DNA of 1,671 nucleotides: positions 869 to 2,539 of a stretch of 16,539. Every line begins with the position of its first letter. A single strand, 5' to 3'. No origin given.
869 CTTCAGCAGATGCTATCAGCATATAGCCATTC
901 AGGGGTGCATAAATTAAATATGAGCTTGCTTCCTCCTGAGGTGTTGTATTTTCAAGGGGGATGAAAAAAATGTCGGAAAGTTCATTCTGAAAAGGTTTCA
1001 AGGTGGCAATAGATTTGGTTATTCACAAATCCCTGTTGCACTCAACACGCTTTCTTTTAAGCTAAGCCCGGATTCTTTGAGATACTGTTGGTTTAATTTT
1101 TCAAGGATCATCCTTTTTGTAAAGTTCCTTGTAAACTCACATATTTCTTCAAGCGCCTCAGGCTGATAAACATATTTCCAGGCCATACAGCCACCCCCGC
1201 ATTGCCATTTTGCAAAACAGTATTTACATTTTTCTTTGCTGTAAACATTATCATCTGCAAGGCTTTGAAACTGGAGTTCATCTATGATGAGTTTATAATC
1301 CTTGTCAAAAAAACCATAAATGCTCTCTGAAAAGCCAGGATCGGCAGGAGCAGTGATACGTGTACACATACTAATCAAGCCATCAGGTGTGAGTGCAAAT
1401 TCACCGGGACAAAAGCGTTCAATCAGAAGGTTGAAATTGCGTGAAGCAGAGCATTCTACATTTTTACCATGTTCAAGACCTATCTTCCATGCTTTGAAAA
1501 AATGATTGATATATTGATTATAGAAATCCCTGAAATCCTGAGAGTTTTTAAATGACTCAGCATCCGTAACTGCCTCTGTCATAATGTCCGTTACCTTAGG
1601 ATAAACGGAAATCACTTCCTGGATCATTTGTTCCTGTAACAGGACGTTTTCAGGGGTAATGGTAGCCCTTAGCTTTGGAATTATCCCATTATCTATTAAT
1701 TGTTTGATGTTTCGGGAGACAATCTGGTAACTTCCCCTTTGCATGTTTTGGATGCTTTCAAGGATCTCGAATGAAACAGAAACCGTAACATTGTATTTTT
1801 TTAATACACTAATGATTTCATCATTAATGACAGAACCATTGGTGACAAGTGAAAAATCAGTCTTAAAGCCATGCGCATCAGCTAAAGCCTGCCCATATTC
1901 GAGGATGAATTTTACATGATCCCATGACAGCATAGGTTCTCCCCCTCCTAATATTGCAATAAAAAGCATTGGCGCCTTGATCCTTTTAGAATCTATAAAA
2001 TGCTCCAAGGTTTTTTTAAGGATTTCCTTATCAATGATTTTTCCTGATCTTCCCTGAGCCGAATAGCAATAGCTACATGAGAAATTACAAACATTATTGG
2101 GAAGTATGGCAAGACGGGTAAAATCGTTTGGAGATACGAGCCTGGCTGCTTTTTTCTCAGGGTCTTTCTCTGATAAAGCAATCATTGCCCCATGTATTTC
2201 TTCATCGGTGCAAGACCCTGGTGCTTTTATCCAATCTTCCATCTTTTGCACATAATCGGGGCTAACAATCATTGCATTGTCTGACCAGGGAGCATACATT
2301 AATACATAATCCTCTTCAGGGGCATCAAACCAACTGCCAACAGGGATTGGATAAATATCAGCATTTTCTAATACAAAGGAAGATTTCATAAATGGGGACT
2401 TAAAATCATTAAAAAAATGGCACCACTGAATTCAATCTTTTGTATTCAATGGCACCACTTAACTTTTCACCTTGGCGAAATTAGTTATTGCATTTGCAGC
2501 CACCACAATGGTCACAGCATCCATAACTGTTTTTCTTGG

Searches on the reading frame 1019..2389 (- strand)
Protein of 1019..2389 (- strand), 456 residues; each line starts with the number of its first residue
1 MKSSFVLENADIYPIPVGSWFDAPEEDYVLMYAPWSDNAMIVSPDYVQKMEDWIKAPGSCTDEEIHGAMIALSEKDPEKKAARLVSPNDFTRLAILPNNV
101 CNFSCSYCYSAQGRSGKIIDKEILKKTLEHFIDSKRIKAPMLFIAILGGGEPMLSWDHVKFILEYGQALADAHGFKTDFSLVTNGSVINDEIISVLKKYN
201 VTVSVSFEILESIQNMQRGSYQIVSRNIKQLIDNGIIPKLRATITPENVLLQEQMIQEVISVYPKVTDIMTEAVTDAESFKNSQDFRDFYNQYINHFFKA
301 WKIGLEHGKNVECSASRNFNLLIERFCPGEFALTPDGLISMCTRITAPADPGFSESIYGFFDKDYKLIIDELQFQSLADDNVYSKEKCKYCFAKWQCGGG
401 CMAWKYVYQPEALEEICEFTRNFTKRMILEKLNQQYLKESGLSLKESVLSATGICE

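Call 6: search_protein_families(library=ncbifam, proteins=[window:1019-2389:-], max_evalue=1)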
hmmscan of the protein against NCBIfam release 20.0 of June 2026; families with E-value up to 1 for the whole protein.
window:1019-2389:- (456 aa): 62 families (the best 25 are shown)
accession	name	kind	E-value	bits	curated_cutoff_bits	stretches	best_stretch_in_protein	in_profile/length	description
NF047865.1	rSAM_PapB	equivalog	1.3e-33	116.6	340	1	93-407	5-322/330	PapB family radical SAM/SPASM ranthipeptide maturase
TIGR03974.1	rSAM_six_Cys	equivalog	9.9e-27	93.9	425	2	100-249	106-264/451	thioether cross-link-forming SCIFF peptide maturase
TIGR04064.1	rSAM_nif11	equivalog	8.1e-26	90.7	518.7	2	72-247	59-244/459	nif11-like peptide radical SAM maturase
TIGR03906.1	quino_hemo_SAM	equivalog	1e-20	73.9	453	2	88-234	91-244/467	quinohemoprotein amine dehydrogenase maturation protein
NF040492.1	not_ScfB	exception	3.4e-20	72.4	855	1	81-410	84-424/450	ScfB-related radical SAM/SPASM orphan maturase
NF038107.1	rSAM_NF038107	equivalog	1.3e-18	67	600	1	89-412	83-411/444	Cys-every-fifth radical SAM/SPASM peptide maturase CefB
TIGR03978.1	rSAM_paired_1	equivalog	3.8e-18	65.5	370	1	79-306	70-310/466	His-Xaa-Ser system radical SAM maturase HxsB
NF041298.1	rSAM_mat_DynA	equivalog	4.2e-17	62.2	450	1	95-409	5-329/356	dynobactin maturation radical SAM/SPASM protein DynA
TIGR04068.1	rSAM_ocin_clost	equivalog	1.2e-16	60.7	500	1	76-283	69-281/462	Cys-rich peptide radical SAM maturase CcpM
NF041707.1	rSAM_YhhB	equivalog_domain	3.9e-16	58.9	445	2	101-232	12-153/369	cyclophane-forming radical SAM/SPASM peptide maturase YhhB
TIGR04334.1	rSAM_Clo7bot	equivalog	4.5e-16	58.5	600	1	90-401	89-405/440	radical SAM/SPASM domain Clo7bot peptide maturase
NF038283.1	viperin_w_prok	equivalog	2.8e-15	56.3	180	1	99-221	10-128/281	viperin family antiviral radical SAM protein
TIGR04280.1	geopep_mat_rSAM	hypoth_equivalog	1.1e-14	54.2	400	1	92-285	86-286/428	geopeptide radical SAM maturase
TIGR04261.1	rSAM_GlyRichRpt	subfamily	1.8e-14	53.5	310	1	97-300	3-216/363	cyclophane-forming radical SAM/SPASM peptide maturase GrrM/OscB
TIGR03942.1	sulfatase_rSAM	equivalog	3.2e-14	52.8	349.45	1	100-426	10-352/363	anaerobic sulfatase maturase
TIGR04463.1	rSAM_vs_C_rich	equivalog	3.7e-14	52.3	525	1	91-441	82-432/438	TIGR04463 family radical SAM/SPASM RiPP maturase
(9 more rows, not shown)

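Call 9: find_encoding_contigs(protein=window:1019-2389:-, flank=10000, max_places=6)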
Protein window:1019-2389:- (456 aa): 3 contigs read that carry it; 3 places shown.
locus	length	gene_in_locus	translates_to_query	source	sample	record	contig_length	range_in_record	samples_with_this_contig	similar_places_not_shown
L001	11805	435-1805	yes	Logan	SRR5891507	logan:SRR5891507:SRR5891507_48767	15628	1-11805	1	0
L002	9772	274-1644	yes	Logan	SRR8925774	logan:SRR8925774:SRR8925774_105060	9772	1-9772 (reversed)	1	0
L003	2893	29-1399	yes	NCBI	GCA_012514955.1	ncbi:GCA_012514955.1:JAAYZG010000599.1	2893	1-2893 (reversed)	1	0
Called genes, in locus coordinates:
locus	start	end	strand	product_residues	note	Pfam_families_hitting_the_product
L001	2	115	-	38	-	?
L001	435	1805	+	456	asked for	PF04055:Radical_SAM, PF13353:Fer4_12 (faint)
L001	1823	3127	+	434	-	PF04055:Radical_SAM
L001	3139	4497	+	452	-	PF04055:Radical_SAM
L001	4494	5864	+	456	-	PF04055:Radical_SAM, PF13353:Fer4_12 (weak)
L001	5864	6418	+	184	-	-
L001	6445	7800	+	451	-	PF04055:Radical_SAM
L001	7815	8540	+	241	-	PF00106:adh_short, PF13561:adh_short_C2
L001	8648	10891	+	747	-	PF13231:PMT_2, PF13371:TPR_9 (weak), PF00515:TPR_1, PF07719:TPR_2 (weak), PF13414:TPR_11, PF14559:TPR_19 (weak), PF00515:TPR_1 (weak), PF13181:TPR_8 (weak), +10 more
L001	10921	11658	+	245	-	PF01884:PcrB, PF00290:Trp_syntA (faint), PF05690:ThiG, PF00977:His_biosynth, PF01180:DHO_dh (weak)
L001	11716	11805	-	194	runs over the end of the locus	PF01558:POR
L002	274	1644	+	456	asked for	PF04055:Radical_SAM, PF13353:Fer4_12 (faint)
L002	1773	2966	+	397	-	PF04055:Radical_SAM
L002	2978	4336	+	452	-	PF04055:Radical_SAM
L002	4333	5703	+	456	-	PF04055:Radical_SAM, PF13353:Fer4_12 (weak)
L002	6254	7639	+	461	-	PF04055:Radical_SAM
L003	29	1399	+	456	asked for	PF04055:Radical_SAM, PF13353:Fer4_12 (faint)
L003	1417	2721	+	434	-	PF04055:Radical_SAM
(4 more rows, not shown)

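Call 10: search_protein_families(library=pfam, proteins=[window:1019-2389:-], max_evalue=0.01)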
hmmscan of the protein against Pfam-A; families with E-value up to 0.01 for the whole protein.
window:1019-2389:- (456 aa): 2 families
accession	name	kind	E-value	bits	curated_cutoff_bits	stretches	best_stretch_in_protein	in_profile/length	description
PF04055.27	Radical_SAM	-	4.8e-16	59.8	29.5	1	97-238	3-143/166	Radical SAM superfamily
PF13353.11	Fer4_12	-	8.1e-06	26.6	22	1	100-219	14-130/137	4Fe-4S single cluster domain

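Call 14: find_related_loci(query=window:1019-2389:-, collection=genome_contigs, flank=10000)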
Query window:1019-2389:- (456 aa) in genome_contigs; peptide patterns used: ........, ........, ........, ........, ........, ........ (x = any residue, [..] = any of these).
45 stretches matched a pattern; 5 encode a relative of the query (tblastn E <= 1e-3); 5 distinct loci.
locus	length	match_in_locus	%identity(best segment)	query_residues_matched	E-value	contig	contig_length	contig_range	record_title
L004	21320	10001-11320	41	6-448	6e-115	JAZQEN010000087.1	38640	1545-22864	MAG: Candidatus Cryptobacteroides sp. isolate T1900044633_TS20190099.MAGScoT_cleanbin_000103 SGB_1106_k141_803778, whole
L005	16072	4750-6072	41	6-448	2e-114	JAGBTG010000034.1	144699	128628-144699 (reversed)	MAG: Bacteroidales bacterium isolate RGIG9426 Yak_Cecum-2__c627564, whole genome shotgun sequence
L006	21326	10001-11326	39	7-450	6e-112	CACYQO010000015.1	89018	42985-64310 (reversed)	MAG: uncultured Prevotellaceae bacterium isolate RUG12181 genome assembly, contig: RUG12181_asm_15, whole genome shotgun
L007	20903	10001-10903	26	74-403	4e-10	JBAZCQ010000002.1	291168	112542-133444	MAG: Acholeplasmataceae bacterium isolate SO_2017_LW2_76 scaffold_33_c1_LW138R_2017, whole genome shotgun sequence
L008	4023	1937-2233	32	98-209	2e-6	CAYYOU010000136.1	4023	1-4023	MAG TPA_asm: uncultured Candidatus Izemoplasmatales bacterium isolate binchicken_co47_178 genome assembly, contig: NODE_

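Call 21: search_protein_families(library=pfam, proteins=[L001:5858-6418:+, L001:7815-8540:+, L004:13663-15039:+, L004:15032-15511:+, L006:11334-13433:+, L006:15881-17002:+, L005:9787-10284:+], max_evalue=0.1)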
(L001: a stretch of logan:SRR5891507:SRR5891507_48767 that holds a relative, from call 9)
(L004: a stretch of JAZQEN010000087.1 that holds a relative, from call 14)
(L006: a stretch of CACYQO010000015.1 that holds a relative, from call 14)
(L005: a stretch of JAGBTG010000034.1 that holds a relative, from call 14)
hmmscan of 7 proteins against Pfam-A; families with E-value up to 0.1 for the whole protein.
L001:5858-6418:+ (186 aa): 0 families

L001:7815-8540:+ (241 aa): 6 families
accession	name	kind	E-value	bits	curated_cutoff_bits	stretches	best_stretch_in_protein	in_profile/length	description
PF13561.12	adh_short_C2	-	5.8e-32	111.6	27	1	8-241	1-235/236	Enoyl-(Acyl carrier protein) reductase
PF00106.31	adh_short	-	4.7e-30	105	26.6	1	2-196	1-194/195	short chain dehydrogenase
PF08659.16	KR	-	0.00049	20.5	22.6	1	3-165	2-163/180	KR domain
PF01370.27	Epimerase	-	0.018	14.9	20.9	1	4-87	1-73/240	NAD dependent epimerase/dehydratase family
PF08643.16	DUF1776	-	0.055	13.3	25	1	94-201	108-214/294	Fungal family of unknown function (DUF1776)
PF17872.7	AAA_lid_10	-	0.056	14.1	23.2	0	188-235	10-57/99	AAA lid domain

L004:13663-15039:+ (458 aa): 4 families
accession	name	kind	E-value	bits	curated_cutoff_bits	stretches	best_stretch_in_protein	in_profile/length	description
PF04055.27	Radical_SAM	-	6.5e-17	62.6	29.5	1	221-378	2-165/166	Radical SAM superfamily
PF02310.24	B12-binding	-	9.4e-12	45.3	32.1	1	36-151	11-121/121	B12 binding domain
PF19238.5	Radical_SAM_2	-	0.0008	19.5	26.7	1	212-313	8-102/151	Radical SAM-like domain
PF19864.5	Radical_SAM_N2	-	0.0026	17.6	29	1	113-156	88-127/151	Radical SAM proteins, N-terminal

L004:15032-15511:+ (159 aa): 1 family
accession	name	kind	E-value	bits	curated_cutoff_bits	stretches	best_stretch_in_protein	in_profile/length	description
PF00551.24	Formyl_trans_N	-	3.1e-21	76.4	26.1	1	4-132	31-157/181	Formyl transferase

L006:11334-13433:+ (699 aa): 2 families
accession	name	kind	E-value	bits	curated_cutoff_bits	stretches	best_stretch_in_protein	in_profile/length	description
PF02205.27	WH2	-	0.022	14.9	23.1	0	605-617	2-14/28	WH2 motif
PF14921.11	APCDDC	-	0.054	13.3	27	1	565-624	134-195/232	Adenomatosis polyposis coli down-regulated 1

L006:15881-17002:+ (373 aa): 4 families
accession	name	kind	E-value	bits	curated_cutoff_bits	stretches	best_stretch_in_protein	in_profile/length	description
PF05343.19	Peptidase_M42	-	4.6e-68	229.9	23.2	1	60-345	1-291/292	M42 glutamyl aminopeptidase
PF01546.33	Peptidase_M20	-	4.8e-09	36.8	24.6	1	189-352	34-205/206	Peptidase family M20/M25/M40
PF02127.20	Peptidase_M18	-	5.6e-05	22.6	24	1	252-346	327-427/432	Aminopeptidase I zinc metalloprotease (M18)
PF01916.23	DS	-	0.049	13.3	27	1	232-307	185-252/288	Deoxyhypusine synthase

L005:9787-10284:+ (165 aa): 1 family
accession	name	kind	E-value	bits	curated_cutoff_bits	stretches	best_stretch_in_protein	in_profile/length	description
PF00551.24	Formyl_trans_N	-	7.5e-22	78.4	26.1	1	39-142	64-167/181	Formyl transferase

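Call 22: search_protein_families(library=ncbifam, proteins=[L001:5858-6418:+, L001:7815-8540:+, L004:13663-15039:+, L004:15032-15511:+, L006:11334-13433:+, L006:15881-17002:+, L004:9992-11332:+], max_evalue=0.1)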
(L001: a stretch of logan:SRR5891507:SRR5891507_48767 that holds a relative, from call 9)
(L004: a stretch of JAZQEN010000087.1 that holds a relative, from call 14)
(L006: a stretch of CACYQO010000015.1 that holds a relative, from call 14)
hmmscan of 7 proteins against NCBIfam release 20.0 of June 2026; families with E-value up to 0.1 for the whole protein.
L001:5858-6418:+ (186 aa): 0 families

L001:7815-8540:+ (241 aa): 222 families (the best 25 are shown)
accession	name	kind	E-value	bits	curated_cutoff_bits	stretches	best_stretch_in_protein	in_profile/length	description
TIGR01830.1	3oxo_ACP_reduc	equivalog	7.3e-33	114.2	297.75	1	5-241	2-238/239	3-oxoacyl-[acyl-carrier-protein] reductase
NF004199.0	PRK05653.1-4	equivalog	2.5e-32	112.4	301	1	2-241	6-245/247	3-oxoacyl-ACP reductase FabG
NF004197.0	PRK05653.1-1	equivalog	7.6e-31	107.6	332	1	2-241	8-246/249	3-oxoacyl-ACP reductase FabG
NF005381.0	PRK06924.1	equivalog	2e-29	102.9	258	1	1-200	1-205/251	(S)-benzoin forming benzil reductase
NF009466.0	PRK12826.1-2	subfamily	9.9e-28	97.3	222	1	3-240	5-243/248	3-oxoacyl-ACP reductase FabG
NF005436.0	PRK07023.1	equivalog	2e-26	93.3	292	1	4-215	8-220/248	SDR family oxidoreductase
NF047420.2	EF_P_mod_YmfI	equivalog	2.5e-26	92.9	238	1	4-240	2-234/236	elongation factor P 5-aminopentanone reductase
NF009464.0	PRK12824.1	subfamily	9.6e-26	90.9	269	1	2-241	3-242/245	3-oxoacyl-ACP reductase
NF009547.0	PRK12936.1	subfamily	1.3e-25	90.4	436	1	4-241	9-242/245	3-ketoacyl-(acyl-carrier-protein) reductase NodG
NF053674.1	XylDhXylBProt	equivalog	1.4e-24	87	400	1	2-240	12-250/252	D-xylose 1-dehydrogenase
NF005559.1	PRK07231.1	subfamily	1.7e-24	86.7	215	1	2-240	5-246/249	glucose 1-dehydrogenase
NF005672.0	PRK07454.1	equivalog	2.3e-24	85.9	234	1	1-186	6-190/241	SDR family oxidoreductase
NF006074.0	PRK08220.1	equivalog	7.9e-24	84.6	312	1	2-240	9-246/251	2,3-dihydro-2,3-dihydroxybenzoate dehydrogenase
NF006070.0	PRK08213.1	subfamily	1e-23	84.2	279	1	2-240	13-255/259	gluconate 5-dehydrogenase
NF005975.0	PRK08063.1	equivalog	5.2e-23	81.6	328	1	2-240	5-245/250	enoyl-[acyl-carrier-protein] reductase FabL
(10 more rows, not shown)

L004:13663-15039:+ (458 aa): 34 families (the best 25 are shown)
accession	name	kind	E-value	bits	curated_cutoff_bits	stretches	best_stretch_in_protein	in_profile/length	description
TIGR03471.1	HpnJ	equivalog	2.3e-39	135.6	577.6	1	101-413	88-395/472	hopanoid biosynthesis associated radical SAM protein HpnJ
NF050148.1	rSAM_ApyD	equivalog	2.3e-33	115.5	750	1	83-402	76-390/645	RiPP biosynthesis radical SAM protein ApyD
TIGR04479.1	bcpD_PhpK_rSAM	subfamily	2.4e-32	112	600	1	40-381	73-408/504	PhpK family radical SAM P-methyltransferase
TIGR02026.1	BchE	equivalog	2.9e-32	112.2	481.35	1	21-379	2-362/497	magnesium-protoporphyrin IX monomethyl ester anaerobic oxidative cyclase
TIGR03975.1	rSAM_ocin_1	subfamily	8.1e-27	94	281.85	1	79-355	126-403/606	RiPP maturation radical SAM C-methyltransferase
NF038361.1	rSAM_Sden_1168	equivalog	2.6e-26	92.3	575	1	77-411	136-479/560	Sden_1168 family B12-binding radical SAM P-methyltransferase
TIGR04013.1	B12_SAM_MJ_1487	hypoth_equivalog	3.6e-25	88.6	251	2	76-256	38-192/382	TIGR04013 family B12-binding domain/radical SAM domain-containing protein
TIGR04072.2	rSAM_ladder_B12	equivalog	3.1e-24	85.4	360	2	222-435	185-399/443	lipid biosynthesis B12-binding/radical SAM protein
TIGR04014.1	B12_SAM_MJ_0865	equivalog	2.1e-22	79.5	360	1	109-379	66-333/434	methyl-coenzyme M reductase glutamine C-methyltransferase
TIGR04385.1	B12_rSAM_cofa1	equivalog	1.1e-19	71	450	1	37-412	18-401/438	B12 lower ligand biosynthesis radical SAM protein BzaD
NF033712.0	B12_rSAM_KedN5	subfamily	8.3e-19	67.2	700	1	38-372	16-360/624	KedN5 family methylcobalamin-dependent radical SAM C-methyltransferase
NF033070.1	rSAM_AprD4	equivalog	4.6e-16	58.7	500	1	162-411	147-396/456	AprD4 family radical SAM diol-dehydratase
TIGR04295.1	B12_rSAM_oligo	hypoth_equivalog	9.2e-16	57.5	400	1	125-343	114-324/422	TIGR04295 family B12-binding domain-containing radical SAM protein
TIGR04367.1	HpnR_B12_rSAM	equivalog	4.6e-14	51.8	650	1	36-367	19-338/490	hopanoid C-3 methylase HpnR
TIGR04428.1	B12_rSAM_trp_MT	equivalog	1.7e-10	39.9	500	2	22-172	3-155/558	tryptophan 2-C-methyltransferase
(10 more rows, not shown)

L004:15032-15511:+ (159 aa): 7 families
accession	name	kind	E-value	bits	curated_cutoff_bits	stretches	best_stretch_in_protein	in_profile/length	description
NF005998.1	PRK08125.1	equivalog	1.2e-18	66.9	777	1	51-131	72-152/649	bifunctional UDP-4-amino-4-deoxy-L-arabinose formyltransferase/UDP-glucuronic acid oxidase ArnA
NF005414.0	PRK06988.1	equivalog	5.5e-17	61.7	316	1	44-132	67-155/311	formyltransferase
TIGR00460.1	fmt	equivalog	1.6e-15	57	201.5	1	56-131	81-156/315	methionyl-tRNA formyltransferase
TIGR00639.1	PurN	equivalog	1.8e-14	53.7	150.1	1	6-133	33-158/192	phosphoribosylglycinamide formyltransferase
NF004684.0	PRK06027.1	subfamily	4.7e-10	39.6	223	1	10-127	125-238/286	formyltetrahydrofolate deformylase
TIGR00655.1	PurU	equivalog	1.1e-09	38.4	285.95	1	3-127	113-233/280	formyltetrahydrofolate deformylase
NF005755.0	PRK07579.1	equivalog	8.8e-05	22.4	238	1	29-131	41-139/245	dTDP-4-amino-4,6-dideoxyglucose formyltransferase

L006:11334-13433:+ (699 aa): 0 families

L006:15881-17002:+ (373 aa): 15 families
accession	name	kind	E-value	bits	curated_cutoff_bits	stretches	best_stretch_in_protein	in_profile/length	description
NF040822.1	lys_aminopep_Arch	equivalog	4.3e-48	164.1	700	1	19-357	3-341/345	lysyl aminopeptidase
NF007421.0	PRK09961.1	equivalog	5.5e-46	157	412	1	19-356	2-335/345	aminopeptidase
NF007367.0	PRK09864.1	equivalog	7.9e-43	146.5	569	1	19-351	2-338/356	aminopeptidase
TIGR03107.1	glu_aminopep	equivalog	8e-34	117.1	469.7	1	36-356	17-343/350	glutamyl aminopeptidase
TIGR03106.1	trio_M42_hydro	equivalog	1.1e-13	50.9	397.75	1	73-302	60-292/343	osmoprotectant NAGGN system M42 family peptidase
NF003976.0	PRK05469.1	subfamily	2e-05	23.6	255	1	270-354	323-405/409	tripeptide aminopeptidase PepT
TIGR01883.1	PepT-like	hypoth_equivalog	0.00011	21.3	274.25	1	285-351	296-360/361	peptidase T-like protein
NF002759.0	PRK02813.1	equivalog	0.0025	16.8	356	1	277-351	351-427/430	M18 family aminopeptidase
TIGR01882.1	peptidase-T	equivalog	0.01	14.7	285.75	1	270-354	324-406/410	peptidase T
NF058540.1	Ncarbamyl_ErtE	equivalog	0.013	14.1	520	1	271-357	334-417/418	N-carbamyl-l-glutamate amidohydrolase ErtE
NF006771.0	PRK09290.1-5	subfamily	0.03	12.8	399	0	278-356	332-411/413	allantoate amidohydrolase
NF006770.0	PRK09290.1-4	equivalog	0.035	12.8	372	0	33-71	30-68/403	allantoate amidohydrolase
NF006775.0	PRK09290.2-5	equivalog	0.039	12.6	479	1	273-356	335-415/419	allantoate amidohydrolase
NF002699.1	PRK02492.1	equivalog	0.044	12.6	500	1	243-307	221-284/338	1,9-bis(guanidino)-5-aza-nonane synthase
NF001980.1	PRK00770.1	equivalog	0.086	11.9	450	0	253-308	228-283/350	homospermidine biosynthesis protein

L004:9992-11332:+ (446 aa): 54 families (the best 25 are shown)
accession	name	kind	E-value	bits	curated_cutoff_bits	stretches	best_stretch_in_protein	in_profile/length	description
NF047865.1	rSAM_PapB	equivalog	5.7e-27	94.8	340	1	96-403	13-322/330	PapB family radical SAM/SPASM ranthipeptide maturase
TIGR03974.1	rSAM_six_Cys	equivalog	3.1e-26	92.2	425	2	94-193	105-205/451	thioether cross-link-forming SCIFF peptide maturase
TIGR04463.1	rSAM_vs_C_rich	equivalog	1.6e-22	79.9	525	1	20-398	8-395/438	TIGR04463 family radical SAM/SPASM RiPP maturase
NF038107.1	rSAM_NF038107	equivalog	5e-20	71.7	600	1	77-398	76-401/444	Cys-every-fifth radical SAM/SPASM peptide maturase CefB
TIGR04064.1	rSAM_nif11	equivalog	1.7e-19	69.9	518.7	2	84-214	76-206/459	nif11-like peptide radical SAM maturase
NF040492.1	not_ScfB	exception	2.3e-19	69.6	855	1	95-407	104-425/450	ScfB-related radical SAM/SPASM orphan maturase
TIGR03906.1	quino_hemo_SAM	equivalog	1.5e-18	66.7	453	2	51-212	59-221/467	quinohemoprotein amine dehydrogenase maturation protein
TIGR03978.1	rSAM_paired_1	equivalog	4.9e-17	61.8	370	1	75-246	71-247/466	His-Xaa-Ser system radical SAM maturase HxsB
NF041298.1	rSAM_mat_DynA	equivalog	3.2e-15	56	450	2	90-252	5-172/356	dynobactin maturation radical SAM/SPASM protein DynA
TIGR04280.1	geopep_mat_rSAM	hypoth_equivalog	2.4e-13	49.9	400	1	78-211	76-209/428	geopeptide radical SAM maturase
NF038283.1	viperin_w_prok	equivalog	2.3e-12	46.7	180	1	95-207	11-119/281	viperin family antiviral radical SAM protein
TIGR04068.1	rSAM_ocin_clost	equivalog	5.2e-12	45.4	500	1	95-210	93-209/462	Cys-rich peptide radical SAM maturase CcpM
TIGR04261.1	rSAM_GlyRichRpt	subfamily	1.7e-11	43.7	310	1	92-249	3-168/363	cyclophane-forming radical SAM/SPASM peptide maturase GrrM/OscB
TIGR03942.1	sulfatase_rSAM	equivalog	3.8e-11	42.7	349.45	1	95-254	10-176/363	anaerobic sulfatase maturase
NF045574.1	sacti_mat_StsB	exception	1e-10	41.1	625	2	20-250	20-252/466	StsB family radical SAM/SPASM domain sactipeptide maturase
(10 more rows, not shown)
